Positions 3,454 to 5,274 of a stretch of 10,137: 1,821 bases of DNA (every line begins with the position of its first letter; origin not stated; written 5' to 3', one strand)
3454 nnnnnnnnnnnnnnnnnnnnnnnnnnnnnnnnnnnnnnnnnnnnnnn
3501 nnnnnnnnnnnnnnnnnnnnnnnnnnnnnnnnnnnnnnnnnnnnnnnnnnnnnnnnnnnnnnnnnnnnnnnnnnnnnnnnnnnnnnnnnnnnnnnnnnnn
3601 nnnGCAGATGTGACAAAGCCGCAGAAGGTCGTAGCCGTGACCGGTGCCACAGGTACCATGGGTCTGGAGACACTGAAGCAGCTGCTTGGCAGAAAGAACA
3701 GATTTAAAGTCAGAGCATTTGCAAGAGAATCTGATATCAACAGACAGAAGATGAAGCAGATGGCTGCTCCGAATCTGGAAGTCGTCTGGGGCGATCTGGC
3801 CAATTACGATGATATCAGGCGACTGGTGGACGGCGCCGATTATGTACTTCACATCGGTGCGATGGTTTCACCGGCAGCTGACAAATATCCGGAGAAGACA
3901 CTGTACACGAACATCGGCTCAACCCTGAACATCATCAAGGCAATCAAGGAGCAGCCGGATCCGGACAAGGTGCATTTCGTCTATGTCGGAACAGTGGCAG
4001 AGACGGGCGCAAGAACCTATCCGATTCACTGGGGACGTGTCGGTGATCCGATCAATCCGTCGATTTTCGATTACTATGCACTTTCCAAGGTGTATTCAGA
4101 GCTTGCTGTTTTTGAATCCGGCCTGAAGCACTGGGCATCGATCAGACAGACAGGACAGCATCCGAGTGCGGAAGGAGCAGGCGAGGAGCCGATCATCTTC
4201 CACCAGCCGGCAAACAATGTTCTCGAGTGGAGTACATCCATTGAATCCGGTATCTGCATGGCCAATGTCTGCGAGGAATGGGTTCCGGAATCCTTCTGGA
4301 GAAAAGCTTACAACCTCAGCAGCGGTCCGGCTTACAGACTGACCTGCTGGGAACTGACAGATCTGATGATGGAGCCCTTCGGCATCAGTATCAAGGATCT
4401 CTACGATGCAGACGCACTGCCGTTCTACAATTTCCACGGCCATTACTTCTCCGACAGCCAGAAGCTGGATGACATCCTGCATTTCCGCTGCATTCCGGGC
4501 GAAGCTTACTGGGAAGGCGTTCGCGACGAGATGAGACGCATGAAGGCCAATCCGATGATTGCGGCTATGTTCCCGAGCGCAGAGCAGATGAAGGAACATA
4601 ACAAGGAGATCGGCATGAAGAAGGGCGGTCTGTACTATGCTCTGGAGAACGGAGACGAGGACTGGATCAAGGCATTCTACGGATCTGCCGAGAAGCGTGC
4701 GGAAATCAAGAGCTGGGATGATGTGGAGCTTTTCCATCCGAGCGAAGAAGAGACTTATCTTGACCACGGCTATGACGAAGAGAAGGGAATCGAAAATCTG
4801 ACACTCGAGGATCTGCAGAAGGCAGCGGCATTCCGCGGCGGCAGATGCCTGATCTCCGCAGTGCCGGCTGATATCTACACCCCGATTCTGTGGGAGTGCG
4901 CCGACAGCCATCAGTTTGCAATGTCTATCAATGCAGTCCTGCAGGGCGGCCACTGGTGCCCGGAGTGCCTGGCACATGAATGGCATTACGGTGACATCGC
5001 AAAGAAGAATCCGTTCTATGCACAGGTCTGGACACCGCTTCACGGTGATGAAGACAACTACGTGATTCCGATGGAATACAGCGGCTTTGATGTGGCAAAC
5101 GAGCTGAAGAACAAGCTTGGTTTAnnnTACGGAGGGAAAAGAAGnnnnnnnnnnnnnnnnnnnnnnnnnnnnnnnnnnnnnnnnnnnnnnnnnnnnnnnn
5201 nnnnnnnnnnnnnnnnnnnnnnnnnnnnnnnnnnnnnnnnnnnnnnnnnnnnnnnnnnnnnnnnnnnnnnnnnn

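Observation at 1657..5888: Single-polypeptide FadH/BaiCD-like enoate reductase + extended-SDR fusion followed by a second SDR: candidate one-protein C=C plus C=O reductive cassette for steroids, bile acids or xenobiotics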

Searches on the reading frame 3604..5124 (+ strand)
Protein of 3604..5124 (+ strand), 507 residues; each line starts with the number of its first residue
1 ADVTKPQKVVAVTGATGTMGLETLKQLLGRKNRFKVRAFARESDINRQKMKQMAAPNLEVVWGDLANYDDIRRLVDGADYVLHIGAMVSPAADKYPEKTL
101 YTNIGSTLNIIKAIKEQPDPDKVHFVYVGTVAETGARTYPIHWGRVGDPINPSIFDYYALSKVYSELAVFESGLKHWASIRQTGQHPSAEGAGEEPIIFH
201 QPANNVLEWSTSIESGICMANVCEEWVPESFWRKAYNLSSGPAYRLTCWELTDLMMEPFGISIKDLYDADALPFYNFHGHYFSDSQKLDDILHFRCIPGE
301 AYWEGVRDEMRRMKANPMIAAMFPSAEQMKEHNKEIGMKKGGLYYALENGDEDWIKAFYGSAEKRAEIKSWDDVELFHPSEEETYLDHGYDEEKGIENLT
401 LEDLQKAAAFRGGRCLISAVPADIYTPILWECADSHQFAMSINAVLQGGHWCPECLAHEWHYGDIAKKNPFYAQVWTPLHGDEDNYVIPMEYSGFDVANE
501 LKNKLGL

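Call 19: search_solved_structures(query=window:3616-5124:+, max_evalue=1, show_alignments=2)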
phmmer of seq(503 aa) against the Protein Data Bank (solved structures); distinct sequences matched with E-value up to 1: 52.
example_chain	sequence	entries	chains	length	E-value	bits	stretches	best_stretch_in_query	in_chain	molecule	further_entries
6bwc_A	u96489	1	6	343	3.4e-09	39.2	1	4-114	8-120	Polysaccharide biosynthesis protein CapD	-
4j2o_A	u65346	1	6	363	2e-08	36.7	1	3-110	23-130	UDP-N-acetylglucosamine 4,6-dehydratase/5-epimerase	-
1sb8_A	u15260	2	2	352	3.7e-06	29.2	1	4-162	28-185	wbpP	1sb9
3vvc_A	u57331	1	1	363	4.6e-06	28.9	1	3-111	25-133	Capsular polysaccharide synthesis enzyme Cap8E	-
3vvb_A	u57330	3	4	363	4.6e-06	28.9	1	3-111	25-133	CapE | Capsular polysaccharide synthesis enzyme Cap8E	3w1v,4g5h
10ke_A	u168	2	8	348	5e-06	28.8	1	2-163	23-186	Capsular polysaccharide biosynthesis protein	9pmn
2gn4_A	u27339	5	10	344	5.7e-05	25.3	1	5-110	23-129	UDP-GlcNAc C6 dehydratase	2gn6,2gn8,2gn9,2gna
6nbr_A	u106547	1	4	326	0.00019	23.6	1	6-124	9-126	Kavalactone reductase 1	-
2hun_A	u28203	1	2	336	0.0006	21.9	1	7-127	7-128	336aa long hypothetical dTDP-glucose 4,6-dehydratase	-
3wj7_A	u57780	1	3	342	0.00069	21.7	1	5-165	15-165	Putative oxidoreductase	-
3ru9_A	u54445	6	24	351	0.0021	20.1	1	6-168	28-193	WbgU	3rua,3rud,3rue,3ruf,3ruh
3ru7_A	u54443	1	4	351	0.0021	20.1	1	6-168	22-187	WbgU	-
3ruc_A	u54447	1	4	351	0.0021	20.1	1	6-168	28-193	WbgU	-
3lu1_A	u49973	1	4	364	0.0023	20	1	6-168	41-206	WbgU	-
9phg_A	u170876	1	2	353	0.0024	19.9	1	5-116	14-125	ketoreductase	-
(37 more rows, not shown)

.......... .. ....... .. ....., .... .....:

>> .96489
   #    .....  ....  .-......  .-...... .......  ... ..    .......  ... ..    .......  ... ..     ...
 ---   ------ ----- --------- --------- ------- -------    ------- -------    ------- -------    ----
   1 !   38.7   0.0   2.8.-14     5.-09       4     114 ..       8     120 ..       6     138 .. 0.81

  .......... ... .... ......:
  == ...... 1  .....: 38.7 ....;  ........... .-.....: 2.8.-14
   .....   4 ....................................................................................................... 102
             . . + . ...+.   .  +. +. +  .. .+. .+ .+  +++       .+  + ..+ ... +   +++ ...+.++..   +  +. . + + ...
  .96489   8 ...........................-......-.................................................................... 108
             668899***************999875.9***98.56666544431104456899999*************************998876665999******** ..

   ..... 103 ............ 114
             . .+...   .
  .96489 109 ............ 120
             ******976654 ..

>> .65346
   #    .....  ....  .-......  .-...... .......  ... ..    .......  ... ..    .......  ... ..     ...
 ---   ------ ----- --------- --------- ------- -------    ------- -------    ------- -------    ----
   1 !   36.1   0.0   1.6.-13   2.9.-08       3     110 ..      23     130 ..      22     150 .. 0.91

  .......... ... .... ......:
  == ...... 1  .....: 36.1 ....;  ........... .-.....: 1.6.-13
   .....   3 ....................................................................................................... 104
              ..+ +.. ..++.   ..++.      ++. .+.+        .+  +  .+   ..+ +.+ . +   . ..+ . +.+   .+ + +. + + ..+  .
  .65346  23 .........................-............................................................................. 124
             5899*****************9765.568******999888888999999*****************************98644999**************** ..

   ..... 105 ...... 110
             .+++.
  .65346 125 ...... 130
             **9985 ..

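Call 31: find_related_loci(query=A1, collection=genome_contigs, flank=8000)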
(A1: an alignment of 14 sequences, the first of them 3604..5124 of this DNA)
Query A1 (507 aa) in genome_contigs; peptide patterns used: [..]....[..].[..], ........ (x = any residue, [..] = any of these).
599 stretches matched a pattern (row limit reached: there are more); 580 encode a relative of the query (tblastn E <= 1e-3); the best 80 are kept; 80 distinct loci.
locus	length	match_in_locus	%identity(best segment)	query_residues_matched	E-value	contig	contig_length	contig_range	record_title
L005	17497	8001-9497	83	2-500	0e+0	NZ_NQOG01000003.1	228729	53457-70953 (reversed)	Anaerostipes hominis (ex Lee et al. 2021) strain BG01 BG01_contig3, whole genome shotgun sequence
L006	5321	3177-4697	78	1-507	0e+0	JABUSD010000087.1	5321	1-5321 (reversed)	MAG: Holdemanella sp. isolate MAG4 c_000000005093, whole genome shotgun sequence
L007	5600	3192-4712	76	1-507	0e+0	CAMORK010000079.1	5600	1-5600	MAG: uncultured Butyrivibrio sp. isolate SRR873601_bin.162_metaWRAP_v1.3_MAG genome assembly, contig: NODE_48729_length_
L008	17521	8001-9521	76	1-507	0e+0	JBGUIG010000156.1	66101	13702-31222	MAG: Anaerovoracaceae bacterium isolate ruminal_MAG_332 ruminal_MAG_332_contig_0156, whole genome shotgun sequence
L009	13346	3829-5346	76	1-507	0e+0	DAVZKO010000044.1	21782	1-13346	MAG TPA_asm: Schaedlerella sp. isolate gSpreadC_ID_115 NODE_237_length_21782_cov_13.488517, whole genome shotgun sequenc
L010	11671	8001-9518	75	2-507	0e+0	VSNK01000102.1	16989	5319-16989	MAG: Faecalicatena sp. isolate S9763_S15_bin.9 S9763_S15_bin.9_contig_102, whole genome shotgun sequence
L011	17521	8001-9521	76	1-507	0e+0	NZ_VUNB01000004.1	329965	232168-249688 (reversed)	Baileyella intestinalis strain RF-744-FAT-WT-3 seq4, whole genome shotgun sequence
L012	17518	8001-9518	75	1-507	0e+0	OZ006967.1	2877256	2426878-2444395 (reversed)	MAG: Candidatus Scatomonas sp. isolate 6732_HOM_VAC_s127.ctg000167c_hifiasm_circ MAG genome assembly, chromosome: 1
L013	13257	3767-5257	75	1-498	0e+0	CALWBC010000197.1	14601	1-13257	MAG: uncultured Mediterraneibacter sp. isolate E0_RP0__bin151 genome assembly, contig: E0_RP0__k127_522627, whole genome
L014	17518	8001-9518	74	2-507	0e+0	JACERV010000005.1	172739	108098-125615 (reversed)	MAG: Ruminococcus sp. isolate MAG_3 NODE_17_length_172739_cov_69.783497, whole genome shotgun sequence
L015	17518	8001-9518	73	2-507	0e+0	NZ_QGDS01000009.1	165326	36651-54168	Faecalicatena contorta strain NLAE-zl-C134 Ga0104392_109, whole genome shotgun sequence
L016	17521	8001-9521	73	1-507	0e+0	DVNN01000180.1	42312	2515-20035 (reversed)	MAG TPA_asm: Candidatus Pelethocola excrementipullorum isolate CHK160-5124 CHK160__C146456_L42312_ERR2241953, whole geno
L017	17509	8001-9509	72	4-507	0e+0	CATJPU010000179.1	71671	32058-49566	MAG: uncultured Lachnospiraceae bacterium isolate iMGMC-378_1678881661 genome assembly, contig: MegahitA5_1949, whole ge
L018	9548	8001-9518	71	1-507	0e+0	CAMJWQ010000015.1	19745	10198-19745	MAG: uncultured Lachnospiraceae bacterium isolate SRR12377473_bin.10_metawrap_v1.3_MAG genome assembly, contig: SRR12377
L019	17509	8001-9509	73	4-507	0e+0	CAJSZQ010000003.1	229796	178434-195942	Lachnospiraceae bacterium isolate A75_68.CO.DSS genome assembly, contig: MGBC000083.3, whole genome shotgun sequence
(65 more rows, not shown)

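Call 34: search_protein_representatives(protein=window:3604-5124:+)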
Query: 507 residues. Proteins with E-value up to 0.001 (for the whole library): 5231; up to 1e-10: 2173; up to 1e-30: 324. The best 150 are listed.
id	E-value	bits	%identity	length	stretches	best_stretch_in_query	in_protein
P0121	1.4e-181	621.3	55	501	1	7-507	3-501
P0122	1.1e-158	545.8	50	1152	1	7-494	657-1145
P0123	6.8e-132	457.3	47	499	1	8-500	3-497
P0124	1.3e-122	426.7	63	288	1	219-504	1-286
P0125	5.1e-109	381.9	55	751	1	212-506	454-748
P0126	1.9e-108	380.0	40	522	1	7-482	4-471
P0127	3.3e-106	372.6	39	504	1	11-485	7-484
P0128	7.6e-102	358.2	40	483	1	10-476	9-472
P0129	1.1e-101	357.7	39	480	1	6-477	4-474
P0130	1.5e-98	347.3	38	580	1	2-488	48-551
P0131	8.8e-98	344.8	40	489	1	7-477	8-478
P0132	1.2e-95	337.7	70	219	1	87-286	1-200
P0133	1.3e-93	331.0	39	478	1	9-475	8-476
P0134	1.7e-92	327.3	39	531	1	7-499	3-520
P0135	2.2e-92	327.0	38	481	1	8-478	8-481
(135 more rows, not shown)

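Call 46: predict_structure(alignment_id=A1)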
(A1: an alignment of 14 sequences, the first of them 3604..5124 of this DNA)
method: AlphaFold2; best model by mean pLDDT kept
length: 507 residues; sequences in the alignment: 14
mean_pLDDT: 77.4   pTM: 0.81
mean pLDDT of the five models: 77.4, 76.4, 71.6, 70.6, 68.0
residues with pLDDT >= 90: 140; 70-90: 233; 50-70: 87; < 50: 47
segments of 3 or more residues with pLDDT < 50: 132-155, 185-200, 276-281
pLDDT, mean of each block of 10 residues (from residue 1): 79 84 91 93 88 93 92 96 70 74 92 96 87 40 35 57 85 89 48 40 54 77 90 75 69 83 82 53 64 76 86 88 83 69 73 71 83 66 70 86 93 92 91 90 83 78 77 70 69 88 92
secondary structure, 60 per line:
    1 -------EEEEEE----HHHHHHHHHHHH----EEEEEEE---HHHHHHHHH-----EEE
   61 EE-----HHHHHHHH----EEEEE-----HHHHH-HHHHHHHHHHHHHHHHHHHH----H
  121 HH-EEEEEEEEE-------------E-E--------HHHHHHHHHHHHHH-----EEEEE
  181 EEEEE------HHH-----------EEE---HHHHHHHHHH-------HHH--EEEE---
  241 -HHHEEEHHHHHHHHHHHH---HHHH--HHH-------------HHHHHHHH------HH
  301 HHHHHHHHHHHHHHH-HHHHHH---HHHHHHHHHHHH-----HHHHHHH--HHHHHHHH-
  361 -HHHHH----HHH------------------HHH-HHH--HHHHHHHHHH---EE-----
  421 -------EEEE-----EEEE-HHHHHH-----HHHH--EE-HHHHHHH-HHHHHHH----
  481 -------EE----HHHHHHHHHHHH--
elements in order: E8-13 H18-29 E34-40 H44-52 E58-62 H68-75 E80-84 H90-94 H96-115 E124-132 H157-170 E176-185 E206-208 H212-221 E234-237 E245-247 H248-259 H263-266 H285-292 H299-315 H317-322 H326-337 H343-349 H352-359 H362-366 H401-410 E428-431 E437-440 H442-447 H453-456 H462-468 H470-476 H494-505

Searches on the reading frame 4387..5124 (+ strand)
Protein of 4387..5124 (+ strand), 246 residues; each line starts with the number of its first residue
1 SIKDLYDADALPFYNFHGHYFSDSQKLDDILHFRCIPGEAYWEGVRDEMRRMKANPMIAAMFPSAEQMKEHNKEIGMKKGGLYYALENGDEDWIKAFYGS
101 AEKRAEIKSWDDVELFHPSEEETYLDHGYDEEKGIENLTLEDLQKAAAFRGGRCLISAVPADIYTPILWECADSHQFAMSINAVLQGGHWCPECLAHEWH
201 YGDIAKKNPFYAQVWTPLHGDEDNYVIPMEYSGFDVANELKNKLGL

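Call 68: search_protein_families(library=pfam, proteins=[window:4387-5124:+], max_evalue=10)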
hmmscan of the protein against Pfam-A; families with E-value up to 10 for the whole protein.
window:4387-5124:+ (246 aa): 0 families

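Call 76: predict_structure(alignment_id=A3)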
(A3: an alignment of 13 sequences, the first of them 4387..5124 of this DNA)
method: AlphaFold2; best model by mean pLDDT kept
length: 246 residues; sequences in the alignment: 13
mean_pLDDT: 80.6   pTM: 0.69
mean pLDDT of the five models: 80.6, 79.3, 76.6, 73.7, 68.6
residues with pLDDT >= 90: 56; 70-90: 149; 50-70: 31; < 50: 10
segments of 3 or more residues with pLDDT < 50: 18-24, 32-34
pLDDT, mean of each block of 10 residues (from residue 1): 75 58 50 58 86 93 86 85 87 83 85 64 76 90 94 94 93 90 80 83 84 76 80 81 88
secondary structure, 60 per line:
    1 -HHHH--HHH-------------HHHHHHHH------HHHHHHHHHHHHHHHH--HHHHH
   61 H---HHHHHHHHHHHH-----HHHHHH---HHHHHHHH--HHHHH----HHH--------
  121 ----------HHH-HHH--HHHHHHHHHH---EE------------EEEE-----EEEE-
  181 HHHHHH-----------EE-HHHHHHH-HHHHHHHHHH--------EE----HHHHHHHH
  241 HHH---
elements in order: H2-5 H24-31 H38-53 H56-61 H65-76 H82-87 H91-98 H101-105 H140-149 E167-170 E176-179 H181-186 H201-207 H209-218 H233-243

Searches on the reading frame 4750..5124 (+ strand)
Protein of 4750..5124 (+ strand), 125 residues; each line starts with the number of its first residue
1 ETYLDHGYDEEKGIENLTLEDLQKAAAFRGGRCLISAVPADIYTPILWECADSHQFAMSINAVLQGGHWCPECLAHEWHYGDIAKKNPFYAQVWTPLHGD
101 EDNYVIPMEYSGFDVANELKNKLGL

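Call 68: search_protein_families(library=pfam, proteins=[window:4750-5124:+], max_evalue=10)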
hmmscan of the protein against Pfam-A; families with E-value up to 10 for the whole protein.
window:4750-5124:+ (125 aa): 4 families
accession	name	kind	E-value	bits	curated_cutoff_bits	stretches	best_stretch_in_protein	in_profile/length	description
PF14311.12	DUF4379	-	0.0011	19.6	24.5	1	35-73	15-53/56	Probable Treble clef zinc finger domain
PF25065.1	RM3_Med14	-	0.16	12.4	22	1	21-62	18-62/110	Med14 RM domain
PF17586.7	DUF5485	-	0.18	12.6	27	1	34-57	25-48/56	Family of unknown function (DUF5485)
PF07766.19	LETM1_RBD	-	0.36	10.8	25.3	1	5-32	166-192/229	LETM1-like, RBD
